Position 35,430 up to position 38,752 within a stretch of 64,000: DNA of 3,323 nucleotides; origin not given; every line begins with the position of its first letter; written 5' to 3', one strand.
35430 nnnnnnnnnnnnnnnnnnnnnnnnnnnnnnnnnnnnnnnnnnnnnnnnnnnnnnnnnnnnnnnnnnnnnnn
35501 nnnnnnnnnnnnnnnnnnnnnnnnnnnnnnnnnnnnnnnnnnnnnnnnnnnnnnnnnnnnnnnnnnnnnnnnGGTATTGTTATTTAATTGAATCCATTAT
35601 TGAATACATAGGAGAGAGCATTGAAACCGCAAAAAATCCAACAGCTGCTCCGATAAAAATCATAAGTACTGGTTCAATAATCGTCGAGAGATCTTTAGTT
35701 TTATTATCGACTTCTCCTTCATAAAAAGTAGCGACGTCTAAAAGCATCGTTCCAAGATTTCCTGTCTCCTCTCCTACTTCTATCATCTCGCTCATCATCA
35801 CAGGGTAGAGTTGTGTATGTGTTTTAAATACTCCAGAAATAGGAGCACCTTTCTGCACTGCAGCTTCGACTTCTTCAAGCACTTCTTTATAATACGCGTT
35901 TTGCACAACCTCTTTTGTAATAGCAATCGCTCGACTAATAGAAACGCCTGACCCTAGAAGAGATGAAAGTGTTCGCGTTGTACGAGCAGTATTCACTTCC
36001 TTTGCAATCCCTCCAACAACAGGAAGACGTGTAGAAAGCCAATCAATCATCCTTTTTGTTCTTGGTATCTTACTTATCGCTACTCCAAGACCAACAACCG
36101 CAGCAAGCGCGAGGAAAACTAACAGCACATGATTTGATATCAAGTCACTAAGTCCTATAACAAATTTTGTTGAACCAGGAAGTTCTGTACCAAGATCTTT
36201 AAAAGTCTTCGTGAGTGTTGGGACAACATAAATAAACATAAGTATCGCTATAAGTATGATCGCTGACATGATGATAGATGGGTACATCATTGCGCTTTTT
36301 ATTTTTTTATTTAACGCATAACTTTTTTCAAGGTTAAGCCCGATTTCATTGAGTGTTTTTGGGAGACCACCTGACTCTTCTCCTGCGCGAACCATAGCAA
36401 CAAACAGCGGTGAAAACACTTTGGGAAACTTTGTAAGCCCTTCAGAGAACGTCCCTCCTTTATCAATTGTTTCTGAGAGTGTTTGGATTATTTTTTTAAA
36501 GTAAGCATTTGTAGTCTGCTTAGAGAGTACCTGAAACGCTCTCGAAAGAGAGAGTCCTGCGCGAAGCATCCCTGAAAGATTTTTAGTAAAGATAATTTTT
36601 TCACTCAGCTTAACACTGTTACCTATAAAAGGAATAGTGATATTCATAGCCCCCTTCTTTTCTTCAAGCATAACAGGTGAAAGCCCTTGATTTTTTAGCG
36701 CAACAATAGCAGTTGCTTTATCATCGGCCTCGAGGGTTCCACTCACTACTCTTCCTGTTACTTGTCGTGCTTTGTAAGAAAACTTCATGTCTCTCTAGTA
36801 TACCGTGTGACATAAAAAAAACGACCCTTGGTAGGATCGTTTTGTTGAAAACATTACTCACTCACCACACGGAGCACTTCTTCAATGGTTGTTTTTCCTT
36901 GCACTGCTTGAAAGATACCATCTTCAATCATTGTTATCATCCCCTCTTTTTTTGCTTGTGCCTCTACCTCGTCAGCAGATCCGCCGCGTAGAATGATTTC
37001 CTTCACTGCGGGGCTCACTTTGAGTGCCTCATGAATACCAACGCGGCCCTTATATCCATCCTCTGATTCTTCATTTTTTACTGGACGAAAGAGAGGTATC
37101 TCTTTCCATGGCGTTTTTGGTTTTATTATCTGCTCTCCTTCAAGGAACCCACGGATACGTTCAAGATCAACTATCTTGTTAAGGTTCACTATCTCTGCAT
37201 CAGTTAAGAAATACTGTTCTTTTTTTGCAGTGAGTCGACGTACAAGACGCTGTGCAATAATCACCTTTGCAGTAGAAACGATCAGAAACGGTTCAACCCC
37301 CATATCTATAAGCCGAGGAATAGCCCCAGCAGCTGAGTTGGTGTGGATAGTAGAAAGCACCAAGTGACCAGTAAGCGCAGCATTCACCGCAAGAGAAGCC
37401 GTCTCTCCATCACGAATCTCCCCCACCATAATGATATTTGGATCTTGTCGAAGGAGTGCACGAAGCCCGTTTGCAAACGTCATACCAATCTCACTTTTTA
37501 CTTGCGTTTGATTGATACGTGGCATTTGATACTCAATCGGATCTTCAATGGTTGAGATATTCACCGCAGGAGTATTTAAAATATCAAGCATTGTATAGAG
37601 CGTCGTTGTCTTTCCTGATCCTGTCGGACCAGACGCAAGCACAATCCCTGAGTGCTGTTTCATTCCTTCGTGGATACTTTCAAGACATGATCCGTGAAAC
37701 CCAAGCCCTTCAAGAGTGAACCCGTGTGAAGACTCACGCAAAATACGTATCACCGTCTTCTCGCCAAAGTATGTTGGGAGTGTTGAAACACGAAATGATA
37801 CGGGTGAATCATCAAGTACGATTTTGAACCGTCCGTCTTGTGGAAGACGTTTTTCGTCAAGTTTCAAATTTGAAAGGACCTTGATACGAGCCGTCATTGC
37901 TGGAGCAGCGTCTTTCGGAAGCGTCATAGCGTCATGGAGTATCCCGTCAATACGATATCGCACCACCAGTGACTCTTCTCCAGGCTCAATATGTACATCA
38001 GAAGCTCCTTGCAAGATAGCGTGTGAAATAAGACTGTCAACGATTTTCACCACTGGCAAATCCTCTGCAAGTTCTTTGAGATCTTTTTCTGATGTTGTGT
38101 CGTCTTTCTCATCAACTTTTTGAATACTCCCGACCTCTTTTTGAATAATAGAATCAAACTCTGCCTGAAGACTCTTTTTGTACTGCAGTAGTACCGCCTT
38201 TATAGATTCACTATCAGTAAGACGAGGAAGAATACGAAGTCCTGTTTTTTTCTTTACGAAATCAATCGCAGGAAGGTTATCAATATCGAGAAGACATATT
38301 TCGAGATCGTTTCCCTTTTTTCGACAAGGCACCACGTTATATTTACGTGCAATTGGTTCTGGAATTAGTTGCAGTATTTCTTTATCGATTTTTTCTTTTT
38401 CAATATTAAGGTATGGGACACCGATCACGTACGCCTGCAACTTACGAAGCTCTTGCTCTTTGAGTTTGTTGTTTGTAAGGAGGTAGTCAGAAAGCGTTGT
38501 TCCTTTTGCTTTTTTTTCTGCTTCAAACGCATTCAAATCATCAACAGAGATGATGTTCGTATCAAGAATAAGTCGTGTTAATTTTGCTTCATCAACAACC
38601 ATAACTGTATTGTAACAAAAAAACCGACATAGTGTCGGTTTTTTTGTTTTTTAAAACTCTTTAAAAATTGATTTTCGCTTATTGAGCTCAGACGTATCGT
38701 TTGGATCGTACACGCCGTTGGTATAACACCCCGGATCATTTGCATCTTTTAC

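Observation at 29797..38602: Type IV pilus operon (pilB-pilC-three pilin-like genes) translationally coupled to tpiA and pgk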

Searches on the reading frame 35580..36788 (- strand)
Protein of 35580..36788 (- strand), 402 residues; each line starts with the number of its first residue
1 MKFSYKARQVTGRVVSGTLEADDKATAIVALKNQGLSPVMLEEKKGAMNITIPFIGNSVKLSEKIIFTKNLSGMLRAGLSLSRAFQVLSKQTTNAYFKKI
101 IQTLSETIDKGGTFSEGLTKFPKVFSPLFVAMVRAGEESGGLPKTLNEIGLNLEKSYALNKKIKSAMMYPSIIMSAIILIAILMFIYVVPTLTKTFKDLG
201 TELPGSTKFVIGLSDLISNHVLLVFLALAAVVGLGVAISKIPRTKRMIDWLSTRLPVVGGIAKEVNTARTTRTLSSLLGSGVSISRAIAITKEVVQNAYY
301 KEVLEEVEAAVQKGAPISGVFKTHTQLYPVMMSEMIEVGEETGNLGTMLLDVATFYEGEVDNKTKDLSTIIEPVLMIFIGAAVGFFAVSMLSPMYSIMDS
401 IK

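Call 3: search_protein_families(library=pfam, proteins=[window:35580-36788:-], max_evalue=0.01)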
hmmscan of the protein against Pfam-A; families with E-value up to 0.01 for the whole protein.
window:35580-36788:- (402 aa): 1 family
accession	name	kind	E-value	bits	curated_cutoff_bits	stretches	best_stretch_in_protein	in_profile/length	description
PF00482.28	T2SSF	-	1.1e-58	197.1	25.2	2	67-190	1-125/125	Type II secretion system (T2SS), protein F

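Call 4: search_protein_families(library=ncbifam, proteins=[window:35580-36788:-], max_evalue=0.01)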
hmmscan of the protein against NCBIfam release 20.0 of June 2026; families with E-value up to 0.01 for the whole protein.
window:35580-36788:- (402 aa): 7 families
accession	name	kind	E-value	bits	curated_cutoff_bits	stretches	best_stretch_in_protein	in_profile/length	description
TIGR02120.1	GspF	equivalog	6.7e-96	322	424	1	3-399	1-399/401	type II secretion system inner membrane protein GspF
NF052607.1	T4PiliAsmPilCThrm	equivalog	5.8e-92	308.9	700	1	3-400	4-403/406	type IV pilus assembly protein PilC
NF052606.1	T4PiliAsmPilCMyx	equivalog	9.1e-88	294.9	700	1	2-402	21-419/419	type IV pilus assembly protein PilC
NF007861.0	PRK10573.1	equivalog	8.2e-71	239.2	401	1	3-401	7-398/401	protein transport protein HofC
NF047826.1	T3SSXpsF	equivalog_domain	3.8e-63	213.7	650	1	3-401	4-404/405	type II secretion system protein XpsF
NF041012.2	T4P_ComGB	equivalog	6.1e-51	173.7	240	2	126-399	61-332/332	competence type IV pilus assembly protein ComGB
TIGR01654.1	bact_immun_7tm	subfamily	0.0045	15.5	189.35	1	145-242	142-242/681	bacteriocin-associated integral membrane protein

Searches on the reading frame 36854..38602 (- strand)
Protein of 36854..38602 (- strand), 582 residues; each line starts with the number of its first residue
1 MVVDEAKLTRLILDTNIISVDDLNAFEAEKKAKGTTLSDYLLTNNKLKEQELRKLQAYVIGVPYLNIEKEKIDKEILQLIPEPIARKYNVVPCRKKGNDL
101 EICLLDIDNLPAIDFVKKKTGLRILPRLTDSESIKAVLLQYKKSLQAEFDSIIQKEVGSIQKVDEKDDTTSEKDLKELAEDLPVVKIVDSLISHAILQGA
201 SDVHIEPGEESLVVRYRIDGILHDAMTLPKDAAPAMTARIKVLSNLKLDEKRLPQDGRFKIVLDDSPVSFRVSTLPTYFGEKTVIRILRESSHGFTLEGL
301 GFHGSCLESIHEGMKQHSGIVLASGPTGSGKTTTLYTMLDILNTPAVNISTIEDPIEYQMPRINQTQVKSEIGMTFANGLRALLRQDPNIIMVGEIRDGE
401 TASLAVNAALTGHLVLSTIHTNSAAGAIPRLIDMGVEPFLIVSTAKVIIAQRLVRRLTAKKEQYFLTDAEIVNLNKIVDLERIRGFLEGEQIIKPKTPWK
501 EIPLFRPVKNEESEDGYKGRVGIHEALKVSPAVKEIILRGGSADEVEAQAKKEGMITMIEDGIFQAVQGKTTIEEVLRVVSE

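Call 3: search_protein_families(library=pfam, proteins=[window:36854-38602:-], max_evalue=0.01)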
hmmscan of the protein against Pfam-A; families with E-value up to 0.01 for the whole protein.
window:36854-38602:- (582 aa): 4 families
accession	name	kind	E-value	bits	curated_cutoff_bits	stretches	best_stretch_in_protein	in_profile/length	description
PF00437.27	T2SSE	-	2e-120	402.3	24.9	1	178-578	2-370/370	Type II/IV secretion system protein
PF05157.20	MshEN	-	2.5e-12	47.1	23.1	1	61-143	2-85/90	MshEN domain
PF25199.1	nSTAND_NTPase5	-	0.0094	16.2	34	0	312-338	35-61/145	Novel STAND NTPase 5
PF13401.12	AAA_22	-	0.0097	16.7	27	0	316-345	3-35/130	AAA domain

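Call 4: search_protein_families(library=ncbifam, proteins=[window:36854-38602:-], max_evalue=0.01)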
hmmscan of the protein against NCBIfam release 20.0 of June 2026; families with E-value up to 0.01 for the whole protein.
window:36854-38602:- (582 aa): 22 families
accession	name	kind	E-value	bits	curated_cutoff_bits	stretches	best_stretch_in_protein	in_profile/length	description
TIGR02538.1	type_IV_pilB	equivalog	4.6e-160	533.9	675.65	1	8-581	2-563/564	type IV-A pilus assembly ATPase PilB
TIGR02533.1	type_II_gspE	equivalog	4e-153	510.6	630.25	1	80-579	4-485/486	type II secretion system ATPase GspE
NF007755.0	PRK10436.1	equivalog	2.3e-125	418.9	617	1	152-580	52-459/465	type II secretion system protein GspE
NF053534.1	T4PilAsmATPsTfpB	equivalog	5.2e-121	404.9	850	1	41-580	57-582/584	type IV pilus assembly ATPase TfpB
NF041000.1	ATPase_ComGA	equivalog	9.2e-76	254.3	300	1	190-455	2-266/267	competence type IV pilus ATPase ComGA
TIGR01420.1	pilT_fam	subfamily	2.5e-52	178.2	319.1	1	189-436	3-244/343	PilT/PilU family type 4a pilus ATPase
TIGR02525.1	plasmid_TraJ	equivalog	6e-26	91.3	368.3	1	310-455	141-299/372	plasmid transfer ATPase TraJ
TIGR02524.1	dot_icm_DotB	equivalog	9.8e-23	80.9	463.3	1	309-461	125-292/358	Dot/Icm type IV secretion system ATPase DotB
NF058587.1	archaellum_moto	equivalog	1.5e-18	66.8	550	1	321-458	278-420/527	archaellum flagellar ATPase motor FlaI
TIGR02782.1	TrbB_P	equivalog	1.2e-14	54.3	304.55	1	308-437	127-258/303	P-type conjugative transfer ATPase TrbB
TIGR02788.1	VirB11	equivalog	9.1e-13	47.9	249.95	1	312-435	139-266/308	P-type DNA transfer ATPase VirB11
NF010469.0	PRK13894.1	subfamily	2.1e-12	47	508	1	308-431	140-264/320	conjugal transfer ATPase TrbB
NF010407.0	PRK13833.1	subfamily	4.7e-12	46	499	1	310-435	137-263/323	conjugal transfer protein TrbB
TIGR03819.1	heli_sec_ATPase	hypoth_equivalog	6.9e-12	45.2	373.15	1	217-435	79-301/340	TadA family conjugal transfer-associated ATPase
NF053672.1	bindosome_BasE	exception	6.8e-11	41.6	1000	1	323-459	275-415/512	bindosome assembly system ATPase subunit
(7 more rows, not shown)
